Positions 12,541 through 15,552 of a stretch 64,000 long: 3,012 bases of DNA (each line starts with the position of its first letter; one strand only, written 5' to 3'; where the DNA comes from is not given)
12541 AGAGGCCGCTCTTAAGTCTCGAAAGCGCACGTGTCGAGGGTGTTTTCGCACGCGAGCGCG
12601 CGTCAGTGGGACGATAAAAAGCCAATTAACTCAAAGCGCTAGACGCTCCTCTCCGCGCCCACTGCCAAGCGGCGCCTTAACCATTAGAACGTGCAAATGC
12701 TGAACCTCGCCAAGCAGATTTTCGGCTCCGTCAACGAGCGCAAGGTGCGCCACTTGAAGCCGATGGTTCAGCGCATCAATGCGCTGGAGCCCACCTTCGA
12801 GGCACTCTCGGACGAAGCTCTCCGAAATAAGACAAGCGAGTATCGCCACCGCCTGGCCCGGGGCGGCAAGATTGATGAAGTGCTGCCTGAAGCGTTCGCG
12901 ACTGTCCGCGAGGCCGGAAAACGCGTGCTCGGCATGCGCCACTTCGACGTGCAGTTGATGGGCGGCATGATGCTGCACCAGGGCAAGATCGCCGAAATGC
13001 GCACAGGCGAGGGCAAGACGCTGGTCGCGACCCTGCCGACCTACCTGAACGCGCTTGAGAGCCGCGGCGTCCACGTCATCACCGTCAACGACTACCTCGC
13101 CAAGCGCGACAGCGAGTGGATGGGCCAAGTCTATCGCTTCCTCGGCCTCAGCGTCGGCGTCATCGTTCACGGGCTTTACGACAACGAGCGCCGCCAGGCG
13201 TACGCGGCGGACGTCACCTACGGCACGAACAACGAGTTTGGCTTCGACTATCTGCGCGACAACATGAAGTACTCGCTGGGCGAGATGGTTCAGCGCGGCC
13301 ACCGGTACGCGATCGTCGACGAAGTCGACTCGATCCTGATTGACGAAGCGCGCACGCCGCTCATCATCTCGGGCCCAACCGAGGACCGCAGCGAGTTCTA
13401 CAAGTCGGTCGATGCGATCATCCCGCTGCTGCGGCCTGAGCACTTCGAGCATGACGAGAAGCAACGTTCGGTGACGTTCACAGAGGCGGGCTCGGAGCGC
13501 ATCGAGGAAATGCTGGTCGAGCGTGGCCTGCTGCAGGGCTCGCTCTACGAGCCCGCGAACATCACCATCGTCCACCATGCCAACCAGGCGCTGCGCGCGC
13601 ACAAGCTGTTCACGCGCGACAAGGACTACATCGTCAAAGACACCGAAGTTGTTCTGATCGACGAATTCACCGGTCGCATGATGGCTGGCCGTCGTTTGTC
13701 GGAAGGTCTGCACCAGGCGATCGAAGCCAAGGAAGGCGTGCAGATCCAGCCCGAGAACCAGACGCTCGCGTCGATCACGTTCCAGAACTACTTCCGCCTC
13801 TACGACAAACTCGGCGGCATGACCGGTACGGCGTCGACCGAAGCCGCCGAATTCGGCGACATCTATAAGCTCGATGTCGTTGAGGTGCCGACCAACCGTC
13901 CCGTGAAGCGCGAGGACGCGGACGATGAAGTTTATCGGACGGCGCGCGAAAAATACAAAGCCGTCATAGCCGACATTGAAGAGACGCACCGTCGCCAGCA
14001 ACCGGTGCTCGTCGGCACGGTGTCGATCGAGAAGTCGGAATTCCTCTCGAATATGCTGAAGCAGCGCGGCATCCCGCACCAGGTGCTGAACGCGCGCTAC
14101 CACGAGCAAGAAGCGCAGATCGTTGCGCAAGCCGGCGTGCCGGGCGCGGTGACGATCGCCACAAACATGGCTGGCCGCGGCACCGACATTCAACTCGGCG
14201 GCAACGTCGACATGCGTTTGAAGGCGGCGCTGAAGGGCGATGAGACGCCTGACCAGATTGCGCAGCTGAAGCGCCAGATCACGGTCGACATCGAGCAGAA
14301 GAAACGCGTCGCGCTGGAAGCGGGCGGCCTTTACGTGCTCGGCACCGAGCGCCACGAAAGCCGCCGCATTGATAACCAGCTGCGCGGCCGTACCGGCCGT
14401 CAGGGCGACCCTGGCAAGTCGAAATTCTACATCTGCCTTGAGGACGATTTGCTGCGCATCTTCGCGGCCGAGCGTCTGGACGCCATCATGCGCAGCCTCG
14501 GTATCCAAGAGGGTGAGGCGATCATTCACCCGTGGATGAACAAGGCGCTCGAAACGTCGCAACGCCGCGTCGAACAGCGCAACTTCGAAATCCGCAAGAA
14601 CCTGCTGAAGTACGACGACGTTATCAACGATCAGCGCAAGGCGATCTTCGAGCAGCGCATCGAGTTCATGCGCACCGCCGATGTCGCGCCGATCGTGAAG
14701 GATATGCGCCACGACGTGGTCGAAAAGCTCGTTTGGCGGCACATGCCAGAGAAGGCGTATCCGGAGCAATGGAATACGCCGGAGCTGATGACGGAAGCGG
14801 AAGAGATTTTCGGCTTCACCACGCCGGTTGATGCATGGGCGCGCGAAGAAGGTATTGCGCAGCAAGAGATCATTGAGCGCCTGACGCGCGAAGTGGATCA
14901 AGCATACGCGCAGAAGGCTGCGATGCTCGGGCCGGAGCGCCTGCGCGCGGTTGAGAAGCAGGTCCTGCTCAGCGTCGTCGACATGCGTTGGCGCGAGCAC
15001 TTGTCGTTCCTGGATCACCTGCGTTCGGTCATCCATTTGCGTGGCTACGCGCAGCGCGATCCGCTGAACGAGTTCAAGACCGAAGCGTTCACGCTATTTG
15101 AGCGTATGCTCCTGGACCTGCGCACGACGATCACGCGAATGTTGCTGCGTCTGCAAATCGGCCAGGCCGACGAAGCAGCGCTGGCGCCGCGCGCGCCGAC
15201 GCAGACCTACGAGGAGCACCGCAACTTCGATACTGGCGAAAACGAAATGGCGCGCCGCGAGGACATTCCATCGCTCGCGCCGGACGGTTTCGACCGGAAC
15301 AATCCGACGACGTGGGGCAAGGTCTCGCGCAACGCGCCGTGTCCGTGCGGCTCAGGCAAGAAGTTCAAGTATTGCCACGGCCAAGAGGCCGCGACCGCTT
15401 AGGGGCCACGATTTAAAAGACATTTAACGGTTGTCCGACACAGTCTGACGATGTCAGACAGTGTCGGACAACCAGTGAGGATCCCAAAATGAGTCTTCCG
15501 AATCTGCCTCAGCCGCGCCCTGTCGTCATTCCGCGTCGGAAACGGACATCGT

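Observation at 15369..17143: Single-gene low-GC islet inserted precisely at the secA stop codon, flanked by perfect 33-bp direct repeats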

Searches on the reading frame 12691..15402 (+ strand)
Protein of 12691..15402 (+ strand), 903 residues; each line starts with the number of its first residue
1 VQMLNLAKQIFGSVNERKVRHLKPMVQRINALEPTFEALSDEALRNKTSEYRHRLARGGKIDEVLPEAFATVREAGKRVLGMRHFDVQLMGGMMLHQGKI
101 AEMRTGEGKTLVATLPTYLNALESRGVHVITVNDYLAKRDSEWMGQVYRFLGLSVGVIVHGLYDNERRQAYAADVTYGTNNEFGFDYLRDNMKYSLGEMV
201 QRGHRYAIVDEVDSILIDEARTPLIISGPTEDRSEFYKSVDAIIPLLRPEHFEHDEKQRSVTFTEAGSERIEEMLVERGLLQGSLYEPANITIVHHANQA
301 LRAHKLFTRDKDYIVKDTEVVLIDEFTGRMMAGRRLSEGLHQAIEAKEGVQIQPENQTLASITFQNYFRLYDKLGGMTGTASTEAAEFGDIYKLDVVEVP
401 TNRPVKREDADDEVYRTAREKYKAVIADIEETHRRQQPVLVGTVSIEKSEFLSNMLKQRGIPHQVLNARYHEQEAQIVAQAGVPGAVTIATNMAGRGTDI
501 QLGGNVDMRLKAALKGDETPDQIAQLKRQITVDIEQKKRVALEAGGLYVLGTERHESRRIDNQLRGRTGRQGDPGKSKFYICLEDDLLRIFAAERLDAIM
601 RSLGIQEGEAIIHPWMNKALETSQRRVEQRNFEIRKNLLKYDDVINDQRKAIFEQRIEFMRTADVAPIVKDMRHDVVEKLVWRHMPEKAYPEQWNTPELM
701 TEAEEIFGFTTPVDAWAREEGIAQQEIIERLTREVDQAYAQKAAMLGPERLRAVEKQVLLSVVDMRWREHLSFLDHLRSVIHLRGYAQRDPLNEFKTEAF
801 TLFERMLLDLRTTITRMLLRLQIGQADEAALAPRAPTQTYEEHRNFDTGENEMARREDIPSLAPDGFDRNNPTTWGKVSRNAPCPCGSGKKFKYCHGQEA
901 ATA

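Call 5: search_protein_families(library=pfam, proteins=[window:12691-15402:+], max_evalue=0.01)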
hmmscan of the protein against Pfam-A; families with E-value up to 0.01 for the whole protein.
window:12691-15402:+ (903 aa): 6 families
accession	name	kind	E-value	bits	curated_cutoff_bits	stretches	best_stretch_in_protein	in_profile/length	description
PF07517.20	SecA_DEAD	-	1.4e-132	441.8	24.6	1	8-388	2-289/290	SecA DEAD-like domain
PF21090.3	P-loop_SecA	-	7.9e-94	313.5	27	1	404-608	1-205/205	SecA P-loop domain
PF07516.18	SecA_SW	-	3.4e-62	210.5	26.7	1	610-822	1-200/200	SecA Wing and Scaffold domain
PF01043.26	SecA_PP_bind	-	7.1e-39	133.3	23.5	1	233-345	2-110/110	SecA preprotein cross-linking domain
PF02810.21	SEC-C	-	4.5e-09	36.4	20.4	1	880-897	1-18/19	SEC-C motif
PF00270.35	DEAD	-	4.3e-05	23.8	26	1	100-216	18-130/167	DEAD/DEAH box helicase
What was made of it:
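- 12697..15402 (+): secA (901 aa from the ATG; NCBI MEZ5958088.1). This is the target gene. Its protein sequence is unchanged by the insertion, but the stop is now TAG instead of the ancestral TAA. Pfam SecA_DEAD, P-loop_SecA, SecA_SW, SecA_PP_bind and SEC-C (call 5).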

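Call 7: find_encoding_contigs(protein=window:12691-15402:+, flank=6000, max_places=10)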
Protein window:12691-15402:+ (903 aa): no gene with exactly this product is on record in the collection.

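Call 28: find_encoding_contigs(protein=window:12697-15402:+, flank=5000, max_places=10)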
Protein window:12697-15402:+ (901 aa): no gene with exactly this product is on record in the collection.

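Call 60: list_cluster_members(proteins=[window:12697-15402:+, window:12691-15402:+, window:17141-17977:-, window:17141-18013:-])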
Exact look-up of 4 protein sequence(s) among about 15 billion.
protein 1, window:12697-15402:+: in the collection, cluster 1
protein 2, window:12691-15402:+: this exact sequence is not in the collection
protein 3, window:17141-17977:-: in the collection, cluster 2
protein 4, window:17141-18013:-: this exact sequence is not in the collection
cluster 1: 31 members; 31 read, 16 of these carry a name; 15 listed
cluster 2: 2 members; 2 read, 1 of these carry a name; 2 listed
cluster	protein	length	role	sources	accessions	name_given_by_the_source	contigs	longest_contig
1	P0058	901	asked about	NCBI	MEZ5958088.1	MAG: preprotein translocase subunit SecA [Hyphomonadaceae bacterium]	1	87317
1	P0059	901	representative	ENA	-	-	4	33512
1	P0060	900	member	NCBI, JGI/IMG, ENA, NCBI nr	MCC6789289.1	MAG: preprotein translocase subunit SecA [Hyphomonadaceae bacterium] | preprotein translocase subunit SecA | preprotein translocase subunit SecA [Hyphomonadaceae bacterium]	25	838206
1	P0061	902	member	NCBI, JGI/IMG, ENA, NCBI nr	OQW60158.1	MAG: preprotein translocase subunit SecA [Proteobacteria bacterium HN_bin10] | preprotein translocase subunit SecA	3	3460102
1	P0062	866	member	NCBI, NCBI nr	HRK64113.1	MAG TPA: preprotein translocase subunit SecA, partial [Terricaulis sp.] | preprotein translocase subunit SecA [Terricaulis sp.]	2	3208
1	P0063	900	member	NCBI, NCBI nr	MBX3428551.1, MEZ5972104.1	MAG: preprotein translocase subunit SecA [Hyphomonadaceae bacterium] | preprotein translocase subunit SecA [Hyphomonadaceae bacterium]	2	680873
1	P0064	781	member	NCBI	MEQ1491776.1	MAG: preprotein translocase subunit SecA, partial [Terricaulis sp.]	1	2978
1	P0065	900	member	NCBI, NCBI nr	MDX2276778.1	MAG: preprotein translocase subunit SecA [Hyphomonadaceae bacterium] | preprotein translocase subunit SecA [Hyphomonadaceae bacterium]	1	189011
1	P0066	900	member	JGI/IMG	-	preprotein translocase subunit SecA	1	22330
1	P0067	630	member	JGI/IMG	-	preprotein translocase subunit SecA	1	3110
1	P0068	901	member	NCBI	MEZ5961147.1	MAG: preprotein translocase subunit SecA [Hyphomonadaceae bacterium]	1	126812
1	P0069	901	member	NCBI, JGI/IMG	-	preprotein translocase subunit SecA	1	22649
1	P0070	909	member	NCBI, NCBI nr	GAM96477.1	protein export cytoplasm protein SecA ATPase RNA helicase [alpha proteobacterium U9-1i]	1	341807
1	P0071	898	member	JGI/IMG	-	preprotein translocase subunit SecA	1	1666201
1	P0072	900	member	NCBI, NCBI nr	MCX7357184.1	MAG: preprotein translocase subunit SecA [Alphaproteobacteria bacterium] | preprotein translocase subunit SecA [Alphaproteobacteria bacterium]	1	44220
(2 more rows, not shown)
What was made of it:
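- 12697..15402 (+): The exact protein is in the collection (call 60).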

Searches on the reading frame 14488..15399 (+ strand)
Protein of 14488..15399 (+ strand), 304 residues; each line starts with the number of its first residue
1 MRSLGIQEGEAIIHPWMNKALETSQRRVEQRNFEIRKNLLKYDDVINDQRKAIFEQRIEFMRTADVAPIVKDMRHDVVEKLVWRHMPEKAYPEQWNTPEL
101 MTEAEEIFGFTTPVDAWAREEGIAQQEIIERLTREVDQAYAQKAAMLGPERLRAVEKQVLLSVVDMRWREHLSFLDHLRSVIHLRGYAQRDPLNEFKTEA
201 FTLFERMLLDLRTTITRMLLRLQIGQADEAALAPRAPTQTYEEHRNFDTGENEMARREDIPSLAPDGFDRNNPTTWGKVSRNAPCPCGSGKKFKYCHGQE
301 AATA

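Call 12: find_related_loci(query=window:14488-15399:+, collection=genome_contigs, flank=8000)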
Query window:14488-15399:+ (304 aa) in genome_contigs; peptide patterns used: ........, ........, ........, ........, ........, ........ (x = any residue, [..] = any of these).
600 stretches matched a pattern (row limit reached: there are more); 588 encode a relative of the query (tblastn E <= 1e-3); the best 80 are kept; 80 distinct loci.
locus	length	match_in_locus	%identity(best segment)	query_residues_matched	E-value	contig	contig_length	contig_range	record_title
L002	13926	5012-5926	95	1-304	0e+0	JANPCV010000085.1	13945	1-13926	MAG: Caulobacteraceae bacterium isolate VAR_78_metabat_463 VAR_78_k141_2699579, whole genome shotgun sequence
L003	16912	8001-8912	93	1-304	0e+0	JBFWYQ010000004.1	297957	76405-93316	MAG: Hyphomonadaceae bacterium isolate CA_2019_TPBS_168 NODE_304_length_297957_cov_13.123856_TPBS, whole genome shotgun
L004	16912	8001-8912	94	1-304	0e+0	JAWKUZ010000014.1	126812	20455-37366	MAG: Hyphomonadaceae bacterium isolate ABC2.77 ABC2.77.fa-14, whole genome shotgun sequence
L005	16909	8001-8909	93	1-304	0e+0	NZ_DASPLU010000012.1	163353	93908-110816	MAG: Vitreimonas sp. isolate SMAG_U12073 k141_50355, whole genome shotgun sequence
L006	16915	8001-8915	93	1-304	0e+0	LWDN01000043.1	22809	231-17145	MAG: Proteobacteria bacterium HN_bin10 2253, whole genome shotgun sequence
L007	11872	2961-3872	88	1-304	0e+0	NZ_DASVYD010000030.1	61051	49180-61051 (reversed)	MAG: Vitreimonas sp. isolate SMAG_U2592 k141_692164, whole genome shotgun sequence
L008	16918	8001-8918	89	1-304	0e+0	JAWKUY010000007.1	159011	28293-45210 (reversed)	MAG: Hyphomonadaceae bacterium isolate ABC2.69 ABC2.69.fa-7, whole genome shotgun sequence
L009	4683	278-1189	88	1-304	0e+0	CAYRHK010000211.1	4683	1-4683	MAG TPA_asm: uncultured Terricaulis sp. isolate SRP173033_co1_373 genome assembly, contig: NODE_52630_length_4683_cov_6.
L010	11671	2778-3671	89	1-298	0e+0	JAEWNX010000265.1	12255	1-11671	MAG: Proteobacteria bacterium isolate OH_SBlB_37 k127_57162, whole genome shotgun sequence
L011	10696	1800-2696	88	1-298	0e+0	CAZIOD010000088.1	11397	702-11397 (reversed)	MAG TPA_asm: uncultured Terricaulis sp. isolate SRP193661_co1_45 genome assembly, contig: NODE_5698_length_11397_cov_11.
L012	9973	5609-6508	88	1-301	1e-180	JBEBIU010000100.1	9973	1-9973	MAG: Terricaulis sp. isolate SF1_1 NODE_3932_length_9973_cov_4.239417, whole genome shotgun sequence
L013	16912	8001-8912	94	1-304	0e+0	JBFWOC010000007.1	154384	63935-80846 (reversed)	MAG: Hyphomonadaceae bacterium isolate CA_2019_TPBF_127 NODE_980_length_154384_cov_21.549900_TPBF, whole genome shotgun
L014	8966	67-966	88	1-301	2e-180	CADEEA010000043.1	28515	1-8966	MAG: uncultured Alphaproteobacteria bacterium isolate Alphaproteobacteria sp. RBC057 genome assembly, contig: MAG057_43,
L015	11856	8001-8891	87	1-298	6e-178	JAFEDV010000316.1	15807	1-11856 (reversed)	MAG: Proteobacteria bacterium isolate SZAS-9 LIN-598__316__length-15807, whole genome shotgun sequence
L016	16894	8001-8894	87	1-298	8e-178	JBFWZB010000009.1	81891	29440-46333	MAG: Hyphomonadaceae bacterium isolate CA_2019_TPBS_178 NODE_2338_length_81891_cov_17.570337_TPBS, whole genome shotgun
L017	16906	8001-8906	85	1-304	1e-175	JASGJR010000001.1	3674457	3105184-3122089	MAG: Terricaulis sp. isolate 5N489 JMF-2111-06-0005.ont.bin.489_0, whole genome shotgun sequence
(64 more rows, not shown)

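Call 57: search_protein_families(library=pfam, proteins=[L003:8964-10751:+, L010:3824-5374:+, L011:3532-4815:-, L005:9296-9685:-, L006:8915-9322:-, L007:3936-5081:-, L017:8991-10655:-, L005:8950-9294:+], max_evalue=0.001)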
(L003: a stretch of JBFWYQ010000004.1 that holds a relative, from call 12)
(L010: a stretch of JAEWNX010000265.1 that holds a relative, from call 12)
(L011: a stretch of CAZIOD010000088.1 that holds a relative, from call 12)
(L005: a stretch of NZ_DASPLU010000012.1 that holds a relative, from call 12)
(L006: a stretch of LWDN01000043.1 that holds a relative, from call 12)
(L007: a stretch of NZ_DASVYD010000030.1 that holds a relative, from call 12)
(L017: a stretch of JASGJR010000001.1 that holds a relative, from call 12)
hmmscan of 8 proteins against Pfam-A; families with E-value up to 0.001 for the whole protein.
L003:8964-10751:+ (595 aa): 11 families
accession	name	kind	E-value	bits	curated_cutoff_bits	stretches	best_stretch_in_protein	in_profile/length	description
PF13676.11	TIR_2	-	5.6e-23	82.2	28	1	4-108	1-111/122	TIR domain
PF13431.12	TPR_17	-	6.4e-14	51.4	24.4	1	505-535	2-32/34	Tetratricopeptide repeat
PF14559.12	TPR_19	-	1.8e-13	51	25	1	468-519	11-62/68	Tetratricopeptide repeat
PF13414.12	TPR_11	-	4.1e-10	39.6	26.8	1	493-530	5-42/42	TPR repeat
PF00515.34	TPR_1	-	5.3e-08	32.8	27.8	0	422-439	16-33/34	Tetratricopeptide repeat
PF13181.12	TPR_8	-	1.4e-07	31.6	25.7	0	408-439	2-33/34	Tetratricopeptide repeat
PF07719.23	TPR_2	-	1.1e-06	28.8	27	0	420-439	14-33/34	Tetratricopeptide repeat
PF13428.12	TPR_14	-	1.5e-05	25.6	23.5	0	491-523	10-42/44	Tetratricopeptide repeat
PF13424.12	TPR_12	-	4.9e-05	23.9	30.1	0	449-509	11-72/77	Tetratricopeptide repeat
PF23914.1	TPR_CcmH_CycH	-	8.5e-05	22.9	42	0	345-433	57-147/158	Cytochrome c-type biogenesis protein H TPR domain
PF08937.16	ThsB_TIR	-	0.0002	22.1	21.2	1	5-77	1-83/100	Thoeris protein ThsB, TIR-like domain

L010:3824-5374:+ (516 aa): 1 family
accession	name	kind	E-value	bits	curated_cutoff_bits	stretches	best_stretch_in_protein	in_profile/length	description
PF13676.11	TIR_2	-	2.2e-17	64.1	28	1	4-110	1-110/122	TIR domain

L011:3532-4815:- (427 aa): 1 family
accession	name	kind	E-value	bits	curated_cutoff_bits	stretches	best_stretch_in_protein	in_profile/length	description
PF13676.11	TIR_2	-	1.7e-21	77.4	28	1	4-120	1-121/122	TIR domain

L005:9296-9685:- (129 aa): 2 families
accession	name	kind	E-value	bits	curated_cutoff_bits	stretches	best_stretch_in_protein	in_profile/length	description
PF01850.27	PIN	-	3.2e-10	41.1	23.6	1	4-119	3-119/120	PIN domain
PF13470.12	PIN_3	-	0.00074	20.8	27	1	4-111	4-113/115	PIN domain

L006:8915-9322:- (135 aa): 1 family
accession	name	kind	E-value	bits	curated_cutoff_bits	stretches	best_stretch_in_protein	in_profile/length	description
PF01850.27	PIN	-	1.1e-10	42.7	23.6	1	10-125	3-119/120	PIN domain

L007:3936-5081:- (381 aa): 1 family
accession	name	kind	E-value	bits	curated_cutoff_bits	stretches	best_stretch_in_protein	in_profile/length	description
PF01757.29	Acyl_transf_3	-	3.1e-27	95.9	31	1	21-347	3-320/326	Acyltransferase domain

L017:8991-10655:- (554 aa): 1 family
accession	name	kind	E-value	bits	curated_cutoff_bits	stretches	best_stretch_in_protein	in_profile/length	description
PF06748.17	DUF1217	-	1.4e-43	149.1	22.9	3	43-207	1-128/149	Protein of unknown function (DUF1217)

L005:8950-9294:+ (114 aa): 1 family
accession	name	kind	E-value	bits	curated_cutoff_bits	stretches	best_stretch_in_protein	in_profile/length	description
PF11373.13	DUF3175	-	1.5e-42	144.1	27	1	29-114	1-86/86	Protein of unknown function (DUF3175)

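Call 69: search_protein_families(library=padloc, proteins=[L003:8964-10751:+, L010:3824-5374:+], max_evalue=0.01)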
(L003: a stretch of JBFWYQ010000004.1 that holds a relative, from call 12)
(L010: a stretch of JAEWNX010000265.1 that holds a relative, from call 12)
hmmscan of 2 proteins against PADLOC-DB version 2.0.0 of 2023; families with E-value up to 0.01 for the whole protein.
L003:8964-10751:+ (595 aa): 10 families
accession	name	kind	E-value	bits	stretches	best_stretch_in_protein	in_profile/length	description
PDLC02012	SAVED5--SAVED_TIR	-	3.4e-12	44.2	1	2-74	14-88/404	-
PDLC05062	PDC-S66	-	1.9e-10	38.7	1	3-73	150-222/282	-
PDLC02421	Aga_TIR-PNTD1-PNTD2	-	5.3e-09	33.7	1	4-79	6-84/430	Class I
PDLC00436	ThsB1|ThsB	-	4.5e-07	27.5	1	3-84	37-123/183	TIR-like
PDLC02403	Aga_TIR-PNTD1-PNTD2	-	4.3e-06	24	1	4-79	5-83/443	Class I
PDLC03957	bSEFIR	-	0.00038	18.4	1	3-62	40-103/412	-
PDLC00417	ThsB1|ThsB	-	0.0019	15.7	1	3-73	168-240/303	TIR-like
PDLC00420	ThsB1|ThsB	-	0.0025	15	1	1-69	1-73/319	TIR-like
PDLC00728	Effector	-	0.0041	14.1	1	3-56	11-65/432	TIR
PDLC00426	ThsB1|ThsB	-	0.0051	14.1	1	3-74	239-318/352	TIR-like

L010:3824-5374:+ (516 aa): 5 families
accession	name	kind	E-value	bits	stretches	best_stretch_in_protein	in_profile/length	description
PDLC02012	SAVED5--SAVED_TIR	-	1.1e-05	22.7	1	3-55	15-66/404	-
PDLC05062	PDC-S66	-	1.4e-05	22.7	1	3-61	150-210/282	-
PDLC02421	Aga_TIR-PNTD1-PNTD2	-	0.00017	18.8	1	18-100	21-103/430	Class I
PDLC02403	Aga_TIR-PNTD1-PNTD2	-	0.00062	16.9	1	19-130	21-131/443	Class I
PDLC00424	ThsB1|ThsB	-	0.00083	17.2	1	3-90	103-193/234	TIR-like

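Call 75: search_protein_families(library=pfam, alignment_id=A5, max_evalue=0.00001)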
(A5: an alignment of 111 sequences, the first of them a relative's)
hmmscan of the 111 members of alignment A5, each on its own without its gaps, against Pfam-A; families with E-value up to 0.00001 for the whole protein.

A. member 1, L012:6682-8406:+ (574 aa): 2 families
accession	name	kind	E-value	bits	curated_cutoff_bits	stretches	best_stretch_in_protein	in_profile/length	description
PF07969.17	Amidohydro_3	-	3e-98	330.8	29.7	1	83-571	1-472/472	Amidohydrolase family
PF01979.26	Amidohydro_1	-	3.5e-09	36.8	25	0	355-555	135-329/345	Amidohydrolase family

B. families by the number of members that match (of 111 scanned): 81 families (the first 25 are shown)
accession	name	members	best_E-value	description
PF00561.26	Abhydrolase_1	9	6.1e-27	alpha/beta hydrolase fold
PF03734.19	YkuD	6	1.9e-22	L,D-transpeptidase catalytic domain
PF03255.19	ACCA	5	3e-141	Acetyl co-enzyme A carboxylase carboxyltransferase-like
PF07690.21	MFS_1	5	1.7e-41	Major Facilitator Superfamily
PF01039.27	Carboxyl_trans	5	1.7e-19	Carboxyl transferase domain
PF12146.15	Hydrolase_4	5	6.9e-11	Serine aminopeptidase, S33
PF00211.25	Guanylate_cyc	5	1.8e-09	Adenylate and Guanylate cyclase catalytic domain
PF06441.18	EHN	4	4.7e-32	Epoxide hydrolase N terminus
PF12697.13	Abhydrolase_6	4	5.4e-21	Alpha/beta hydrolase family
PF00535.33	Glycos_transf_2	3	5.1e-30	Glycosyl transferase family 2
PF21095.3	CarD_C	3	1.8e-25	CarD, C-terminal domain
PF04055.27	Radical_SAM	3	5.3e-24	Radical SAM superfamily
PF02559.22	CarD_TRCF_RID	3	1.6e-12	CarD-like/TRCF RID domain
PF07969.17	Amidohydro_3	2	3e-98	Amidohydrolase family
PF03600.22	CitMHS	2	1.6e-80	Citrate transporter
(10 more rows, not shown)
